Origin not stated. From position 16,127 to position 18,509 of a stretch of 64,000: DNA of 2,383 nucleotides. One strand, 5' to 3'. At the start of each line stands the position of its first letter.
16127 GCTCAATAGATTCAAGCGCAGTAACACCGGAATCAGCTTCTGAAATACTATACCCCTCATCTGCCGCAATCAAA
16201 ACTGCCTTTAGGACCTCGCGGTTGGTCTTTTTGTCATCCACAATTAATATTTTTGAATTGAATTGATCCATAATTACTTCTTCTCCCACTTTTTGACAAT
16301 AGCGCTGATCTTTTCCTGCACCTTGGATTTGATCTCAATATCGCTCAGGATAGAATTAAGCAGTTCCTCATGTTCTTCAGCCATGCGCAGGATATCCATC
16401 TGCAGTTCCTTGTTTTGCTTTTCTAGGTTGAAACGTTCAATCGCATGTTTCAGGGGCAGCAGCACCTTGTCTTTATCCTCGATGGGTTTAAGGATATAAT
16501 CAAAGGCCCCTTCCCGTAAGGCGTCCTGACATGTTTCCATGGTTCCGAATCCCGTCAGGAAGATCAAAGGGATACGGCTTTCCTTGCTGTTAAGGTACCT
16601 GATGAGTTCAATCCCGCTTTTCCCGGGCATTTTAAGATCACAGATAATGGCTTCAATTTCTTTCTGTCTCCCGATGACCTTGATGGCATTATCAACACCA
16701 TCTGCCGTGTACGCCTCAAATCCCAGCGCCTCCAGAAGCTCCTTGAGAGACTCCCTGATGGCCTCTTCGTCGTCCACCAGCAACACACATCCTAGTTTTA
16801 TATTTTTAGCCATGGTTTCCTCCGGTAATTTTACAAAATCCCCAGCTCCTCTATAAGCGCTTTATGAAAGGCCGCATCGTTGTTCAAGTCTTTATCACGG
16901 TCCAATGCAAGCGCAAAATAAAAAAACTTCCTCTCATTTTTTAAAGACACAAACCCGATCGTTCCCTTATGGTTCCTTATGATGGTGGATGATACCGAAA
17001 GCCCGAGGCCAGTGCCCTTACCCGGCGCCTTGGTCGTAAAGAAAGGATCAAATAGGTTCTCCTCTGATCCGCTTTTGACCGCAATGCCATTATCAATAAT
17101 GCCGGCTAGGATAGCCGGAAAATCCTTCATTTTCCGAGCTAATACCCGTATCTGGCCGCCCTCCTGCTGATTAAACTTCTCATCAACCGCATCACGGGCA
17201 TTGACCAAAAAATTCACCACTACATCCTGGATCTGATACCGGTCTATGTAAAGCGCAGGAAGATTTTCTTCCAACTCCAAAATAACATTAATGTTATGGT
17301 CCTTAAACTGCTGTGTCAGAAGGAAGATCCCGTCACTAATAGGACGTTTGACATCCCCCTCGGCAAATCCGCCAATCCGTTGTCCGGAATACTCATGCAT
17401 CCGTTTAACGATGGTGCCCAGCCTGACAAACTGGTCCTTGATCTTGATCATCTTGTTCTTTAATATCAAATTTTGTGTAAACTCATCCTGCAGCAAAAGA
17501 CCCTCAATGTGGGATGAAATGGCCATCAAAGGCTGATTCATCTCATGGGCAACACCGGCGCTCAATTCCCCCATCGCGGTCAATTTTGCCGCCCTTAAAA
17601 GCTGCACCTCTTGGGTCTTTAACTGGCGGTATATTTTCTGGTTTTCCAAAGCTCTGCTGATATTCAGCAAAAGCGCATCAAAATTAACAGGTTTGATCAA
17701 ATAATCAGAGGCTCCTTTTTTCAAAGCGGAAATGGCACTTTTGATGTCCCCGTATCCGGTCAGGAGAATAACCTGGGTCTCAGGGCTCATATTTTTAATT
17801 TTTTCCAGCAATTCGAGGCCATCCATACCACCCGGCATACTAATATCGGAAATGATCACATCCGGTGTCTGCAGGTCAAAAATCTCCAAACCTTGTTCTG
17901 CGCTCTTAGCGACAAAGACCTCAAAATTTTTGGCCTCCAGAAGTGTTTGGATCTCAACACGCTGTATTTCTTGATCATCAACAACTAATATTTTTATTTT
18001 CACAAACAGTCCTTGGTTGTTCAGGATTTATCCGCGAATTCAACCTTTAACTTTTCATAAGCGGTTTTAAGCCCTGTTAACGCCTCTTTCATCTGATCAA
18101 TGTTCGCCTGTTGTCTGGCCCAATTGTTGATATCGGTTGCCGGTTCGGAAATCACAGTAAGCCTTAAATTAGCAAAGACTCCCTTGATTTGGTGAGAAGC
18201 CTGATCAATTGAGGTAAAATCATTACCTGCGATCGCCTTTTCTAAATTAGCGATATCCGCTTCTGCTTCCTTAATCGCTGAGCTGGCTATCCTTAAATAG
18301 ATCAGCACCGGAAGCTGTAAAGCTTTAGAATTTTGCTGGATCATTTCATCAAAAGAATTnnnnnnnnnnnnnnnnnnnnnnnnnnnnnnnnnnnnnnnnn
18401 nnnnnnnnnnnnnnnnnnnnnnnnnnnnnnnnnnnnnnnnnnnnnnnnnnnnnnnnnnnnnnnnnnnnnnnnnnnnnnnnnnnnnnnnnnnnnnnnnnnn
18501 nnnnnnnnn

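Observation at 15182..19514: Phosphorelay hard-wired to the cytoskeletal block: membrane coiled-coil HPt, REC-kinase, two REC proteins, hemerythrin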

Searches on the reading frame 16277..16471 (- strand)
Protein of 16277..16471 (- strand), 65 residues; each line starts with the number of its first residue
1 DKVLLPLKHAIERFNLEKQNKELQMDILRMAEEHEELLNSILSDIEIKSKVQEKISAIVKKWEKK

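Call 84: search_protein_representatives(protein=window:16277-16471:-)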
Query: 65 residues. Proteins with E-value up to 0.001 (for the whole library): 11; up to 1e-10: 5; up to 1e-30: 0. The best 11 are listed.
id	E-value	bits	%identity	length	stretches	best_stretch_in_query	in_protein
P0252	1.6e-16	75.6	56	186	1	1-64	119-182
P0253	2.1e-16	75.3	62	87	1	2-64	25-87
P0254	1.6e-14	69.4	50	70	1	1-64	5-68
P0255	6.2e-11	58.2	62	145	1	1-50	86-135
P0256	7.8e-11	57.8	71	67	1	20-64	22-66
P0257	4.5e-09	52.3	56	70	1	14-65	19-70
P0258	6.7e-09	51.8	41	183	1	1-63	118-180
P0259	7.1e-09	51.7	34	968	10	13-63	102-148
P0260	8.7e-09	51.4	64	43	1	23-64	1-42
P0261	1.3e-06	44.6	53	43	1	23-65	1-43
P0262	6.7e-06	42.4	47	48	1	18-62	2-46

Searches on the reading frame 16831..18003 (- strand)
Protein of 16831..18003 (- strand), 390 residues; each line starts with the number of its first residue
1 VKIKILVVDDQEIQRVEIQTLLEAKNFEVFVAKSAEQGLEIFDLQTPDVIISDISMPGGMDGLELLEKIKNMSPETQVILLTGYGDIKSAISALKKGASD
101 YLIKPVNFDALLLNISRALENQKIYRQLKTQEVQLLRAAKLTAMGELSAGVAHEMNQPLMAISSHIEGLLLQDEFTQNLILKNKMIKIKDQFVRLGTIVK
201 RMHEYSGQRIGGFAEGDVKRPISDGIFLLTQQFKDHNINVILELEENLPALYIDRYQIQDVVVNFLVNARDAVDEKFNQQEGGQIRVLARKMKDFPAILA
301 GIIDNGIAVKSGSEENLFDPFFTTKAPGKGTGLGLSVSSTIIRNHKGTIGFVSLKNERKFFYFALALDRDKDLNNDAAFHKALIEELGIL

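Call 3: search_protein_families(library=pfam, proteins=[window:16831-18003:-], max_evalue=0.1)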
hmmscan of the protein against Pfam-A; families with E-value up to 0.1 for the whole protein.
window:16831-18003:- (390 aa): 5 families
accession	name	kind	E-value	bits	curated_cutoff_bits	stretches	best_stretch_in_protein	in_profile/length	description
PF00072.30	Response_reg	-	1.2e-29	103.1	30.2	1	5-113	1-108/111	Response regulator receiver domain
PF02518.31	HATPase_c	-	7.8e-12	46.1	26.4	1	254-367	2-109/111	Histidine kinase-, DNA gyrase B-, and HSP90-like ATPase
PF00512.31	HisKA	-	3.5e-06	27.4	26.9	1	144-206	2-61/66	His Kinase A (phospho-acceptor) domain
PF23198.2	PDE8A_N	-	0.0008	19.8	29.6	1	18-81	26-89/147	PDE8A-like, N-terminal domain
PF14501.12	HATPase_c_5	-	0.004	17.5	22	1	255-366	3-100/102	GHKL domain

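Call 83: search_protein_families(library=ncbifam, proteins=[window:16831-18003:-], max_evalue=0.001)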
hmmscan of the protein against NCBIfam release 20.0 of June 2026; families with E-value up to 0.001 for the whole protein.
window:16831-18003:- (390 aa): 144 families (the best 25 are shown)
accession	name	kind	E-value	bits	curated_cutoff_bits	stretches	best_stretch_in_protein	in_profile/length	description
NF047466.1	hybrid_RR_LvrB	exception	1.3e-44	152.9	500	1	3-365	4-374/377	hybrid histidine kinase/response regulator LvrB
NF008468.0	PRK11360.1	equivalog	3.5e-43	147.9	646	1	129-371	381-612/616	two-component system sensor histidine kinase AtoS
NF046026.1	HisKinCckACaul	equivalog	1.8e-38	132.2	1000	2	129-375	287-540/678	cell cycle histidine kinase CckA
NF046020.1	HisKinCckABruc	equivalog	1.9e-37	128.6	1000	2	129-350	465-690/868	cell cycle histidine kinase CckA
NF010076.0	PRK13557.1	subfamily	2.2e-35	122.1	631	2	131-354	150-381/540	histidine kinase famiy protein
NF052573.1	HisKinEspAMyxo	equivalog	1.7e-32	112.4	1400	2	131-363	371-607/755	serine histidine kinase EspA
NF052574.1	HisKinEspCMyxo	equivalog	4.2e-32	111.2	1200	2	132-355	405-625/785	serine histidine kinase EspC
NF041777.1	sens_FixL_Rhizob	equivalog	7.7e-30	104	850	1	120-353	238-467/485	sensor protein FixL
NF045505.1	RR_RssB_Pseudo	equivalog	1.9e-29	102.9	700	1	2-130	5-133/394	two-component system response regulator RssB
NF053512.1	nitric_RR_NosR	exception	3e-28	99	400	1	5-130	1-126/422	response regulator c-di-GMP phosphodiesterase, NosR family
NF051870.1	NAssimRespRegNtrX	equivalog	5.6e-28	98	600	1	4-141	3-141/452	nitrogen assimilation response regulator NtrX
NF007688.0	PRK10364.1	equivalog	5.7e-27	94.6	479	1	86-367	181-451/460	two-component system sensor histidine kinase ZraS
NF008469.0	PRK11361.1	equivalog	1.1e-26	93.6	714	1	4-130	6-131/461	acetoacetate metabolism transcriptional regulator AtoC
NF006900.1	PRK09390.1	equivalog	4.7e-26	91.6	255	1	3-132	5-134/203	response regulator FixJ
TIGR01818.1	ntrC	equivalog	1.2e-25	90.3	558.6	1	5-136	1-131/463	nitrogen regulation protein NR(I)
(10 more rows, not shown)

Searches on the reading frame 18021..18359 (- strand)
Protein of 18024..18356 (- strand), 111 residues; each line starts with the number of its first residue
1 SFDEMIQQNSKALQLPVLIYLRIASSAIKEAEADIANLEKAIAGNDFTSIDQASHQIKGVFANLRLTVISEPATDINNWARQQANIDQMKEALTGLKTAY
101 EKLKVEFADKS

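Call 27: search_solved_structures(query=window:18024-18356:-, max_evalue=1, show_alignments=3)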
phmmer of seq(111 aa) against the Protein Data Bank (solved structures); distinct sequences matched with E-value up to 1: 2.
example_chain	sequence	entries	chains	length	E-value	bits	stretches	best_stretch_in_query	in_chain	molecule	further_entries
1sr2_A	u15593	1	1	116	0.024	18.3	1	33-69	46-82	Putative sensor-like histidine kinase yojN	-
3us6_A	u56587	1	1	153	0.45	14.1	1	30-104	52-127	Histidine-containing Phosphotransfer Protein type 1, MtHPt1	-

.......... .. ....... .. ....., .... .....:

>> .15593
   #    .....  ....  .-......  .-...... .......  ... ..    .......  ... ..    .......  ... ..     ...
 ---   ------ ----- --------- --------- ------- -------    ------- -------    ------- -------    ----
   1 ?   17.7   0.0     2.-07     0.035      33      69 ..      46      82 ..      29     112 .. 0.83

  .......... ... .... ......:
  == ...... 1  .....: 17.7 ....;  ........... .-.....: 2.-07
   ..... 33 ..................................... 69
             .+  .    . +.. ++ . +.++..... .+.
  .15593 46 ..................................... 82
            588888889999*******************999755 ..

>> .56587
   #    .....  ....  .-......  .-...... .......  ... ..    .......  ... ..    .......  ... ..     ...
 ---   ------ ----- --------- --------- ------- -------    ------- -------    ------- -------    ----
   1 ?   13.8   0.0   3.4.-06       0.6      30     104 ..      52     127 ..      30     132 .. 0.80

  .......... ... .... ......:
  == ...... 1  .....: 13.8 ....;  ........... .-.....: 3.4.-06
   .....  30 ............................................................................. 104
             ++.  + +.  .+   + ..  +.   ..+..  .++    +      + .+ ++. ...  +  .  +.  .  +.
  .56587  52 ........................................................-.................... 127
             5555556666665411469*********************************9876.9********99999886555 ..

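Call 54: predict_structure(alignment_id=A3)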
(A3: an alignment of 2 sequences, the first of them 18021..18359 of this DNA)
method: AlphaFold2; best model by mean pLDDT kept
length: 112 residues; sequences in the alignment: 2
mean_pLDDT: 93.9   pTM: 0.84
mean pLDDT of the five models: 93.9, 93.7, 93.6, 92.9, 92.6
residues with pLDDT >= 90: 102; 70-90: 7; 50-70: 3; < 50: 0
segments of 3 or more residues with pLDDT < 50: none
pLDDT, mean of each block of 10 residues (from residue 1): 90 96 94 95 97 97 95 97 93 95 91 63
secondary structure, 60 per line:
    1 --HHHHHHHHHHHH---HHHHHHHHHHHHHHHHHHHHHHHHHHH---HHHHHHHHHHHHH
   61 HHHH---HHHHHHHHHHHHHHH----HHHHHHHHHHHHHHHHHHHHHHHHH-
elements in order: H3-14 H18-44 H48-64 H68-82 H87-111

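Call 57: fold_search(model_id=the predicted structure, library=pdb)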
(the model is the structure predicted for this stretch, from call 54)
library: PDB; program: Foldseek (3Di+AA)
matches with E <= 10: 323; with E <= 0.001: 0
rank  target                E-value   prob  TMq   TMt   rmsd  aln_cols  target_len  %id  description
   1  7c1i_A                8.5e-03  1.00  0.76  0.74   3.1       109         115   12  Crystal structure of histidine-containing phosphotransfer protein B (HptB) from Pseudomonas aeruginosa PAO1 (released 2020-11-04)
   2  3myf_A                1.0e-02  1.00  0.78  0.75   2.2       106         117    9  The Crystal Structure of the HPT domain from the Hpt Sensor Hybrid Histidine Kinase from Shewanella to 1.80A (released 2010-05-26)
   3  3myf_B                1.1e-02  1.00  0.79  0.78   1.9       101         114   10  The Crystal Structure of the HPT domain from the Hpt Sensor Hybrid Histidine Kinase from Shewanella to 1.80A (released 2010-05-26)
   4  8pbw_A                1.1e-02  1.00  0.70  0.61   2.8        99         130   17  Histidine-containing phosphotransfer protein from Chaetomium thermophilum (released 2024-07-03)
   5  8pbw_B                1.1e-02  1.00  0.65  0.56   3.2       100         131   20  Histidine-containing phosphotransfer protein from Chaetomium thermophilum (released 2024-07-03)
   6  3myf_D                1.5e-02  1.00  0.79  0.76   1.9       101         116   10  The Crystal Structure of the HPT domain from the Hpt Sensor Hybrid Histidine Kinase from Shewanella to 1.80A (released 2010-05-26)
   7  8rqj_B                1.6e-02  1.00  0.70  0.61   2.7        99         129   17  Histidine-containing phosphotransfer protein from Chaetomium termophilum mutant R158A (released 2024-07-03)
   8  9h6e_C                1.8e-02  1.00  0.72  0.54   7.5       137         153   17  Complex of Histidine-containing phosphotransfer 1 (AHP1) and Response regulator 1 (ARR1) from A. thaliana (released 2025-03-26)
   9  8pbw_C                2.3e-02  1.00  0.70  0.59   2.7        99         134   17  Histidine-containing phosphotransfer protein from Chaetomium thermophilum (released 2024-07-03)
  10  1sr2_MODEL_1_A        2.6e-02  1.00  0.59  0.57   1.3        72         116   22  Solution structure of the Escherichia coli YojN Histidine-Phosphotransferase (HPt) domain (released 2004-10-26)
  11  9h6e_A                3.0e-02  1.00  0.71  0.53   1.7        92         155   16  Complex of Histidine-containing phosphotransfer 1 (AHP1) and Response regulator 1 (ARR1) from A. thaliana (released 2025-03-26)
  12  8rqj_A                3.0e-02  1.00  0.70  0.60   2.8       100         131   17  Histidine-containing phosphotransfer protein from Chaetomium termophilum mutant R158A (released 2024-07-03)
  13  4euk_B                3.8e-02  1.00  0.69  0.53   4.5       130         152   15  Crystal structure (released 2013-02-20)
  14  8rqg                  6.6e-02  1.00  0.68  0.59   2.5        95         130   17  Histidine-containing phosphotransfer protein from Chaetomium termophilum mutant H105E (released 2024-07-03)
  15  1yvi_A                8.2e-02  1.00  0.65  0.53   4.3       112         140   16  X-RAY STRUCTURE OF PUTATIVE HISTIDINE-CONTAINING PHOSPHOTRANSFER PROTEIN FROM RICE, AK104879 (released 2005-02-22)
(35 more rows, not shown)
